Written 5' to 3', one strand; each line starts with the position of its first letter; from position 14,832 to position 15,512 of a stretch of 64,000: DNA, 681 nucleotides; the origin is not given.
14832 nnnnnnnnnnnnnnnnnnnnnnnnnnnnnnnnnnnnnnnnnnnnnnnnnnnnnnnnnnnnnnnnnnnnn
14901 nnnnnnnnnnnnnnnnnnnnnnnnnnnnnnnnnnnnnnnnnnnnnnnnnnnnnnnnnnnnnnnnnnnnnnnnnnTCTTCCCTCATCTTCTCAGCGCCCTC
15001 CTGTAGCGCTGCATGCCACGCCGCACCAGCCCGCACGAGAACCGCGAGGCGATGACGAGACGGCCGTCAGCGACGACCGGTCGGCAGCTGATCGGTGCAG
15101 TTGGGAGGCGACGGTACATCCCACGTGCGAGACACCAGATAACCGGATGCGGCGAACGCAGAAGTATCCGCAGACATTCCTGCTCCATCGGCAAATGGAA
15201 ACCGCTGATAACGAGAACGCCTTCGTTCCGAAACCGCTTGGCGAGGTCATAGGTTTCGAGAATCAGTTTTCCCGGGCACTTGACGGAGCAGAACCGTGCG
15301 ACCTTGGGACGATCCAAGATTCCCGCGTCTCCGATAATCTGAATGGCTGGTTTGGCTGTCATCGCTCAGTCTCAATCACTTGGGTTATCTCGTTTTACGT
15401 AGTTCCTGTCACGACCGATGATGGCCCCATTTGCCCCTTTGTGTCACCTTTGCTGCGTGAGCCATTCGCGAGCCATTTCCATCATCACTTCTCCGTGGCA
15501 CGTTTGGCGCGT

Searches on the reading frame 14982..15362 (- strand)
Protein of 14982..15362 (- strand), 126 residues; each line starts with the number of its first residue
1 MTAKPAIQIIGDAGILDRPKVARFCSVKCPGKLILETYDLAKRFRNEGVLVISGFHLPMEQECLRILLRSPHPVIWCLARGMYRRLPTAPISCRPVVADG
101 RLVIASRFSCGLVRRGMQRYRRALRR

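Call 3: search_protein_families(library=pfam, proteins=[window:14982-15362:-], max_evalue=0.01)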
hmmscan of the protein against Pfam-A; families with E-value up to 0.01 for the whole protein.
window:14982-15362:- (126 aa): 0 families

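Call 4: search_protein_families(library=padloc, proteins=[window:14982-15362:-], max_evalue=0.01)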
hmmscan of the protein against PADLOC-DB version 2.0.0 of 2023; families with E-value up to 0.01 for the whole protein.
window:14982-15362:- (126 aa): 1 family
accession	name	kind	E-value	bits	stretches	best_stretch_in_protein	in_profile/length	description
PDLC03927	PsyrA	-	6.3e-05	20.3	1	8-109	121-220/398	-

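Call 40: search_protein_families(library=ncbifam, proteins=[window:14982-15362:-], max_evalue=0.001)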
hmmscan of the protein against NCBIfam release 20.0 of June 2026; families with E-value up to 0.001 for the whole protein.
window:14982-15362:- (126 aa): 0 families

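Call 51: search_protein_families(library=pfam, proteins=[window:14982-15362:-], max_evalue=10)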
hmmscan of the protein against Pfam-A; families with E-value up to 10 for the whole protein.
window:14982-15362:- (126 aa): 2 families
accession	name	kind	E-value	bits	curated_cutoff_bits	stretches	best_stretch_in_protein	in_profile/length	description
PF11250.13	FAF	-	0.053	14.1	25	1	89-105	14-30/54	Fantastic Four meristem regulator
PF02481.21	DNA_processg_A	-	0.19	11.3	29.6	1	11-103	35-130/212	DNA recombination-mediator protein A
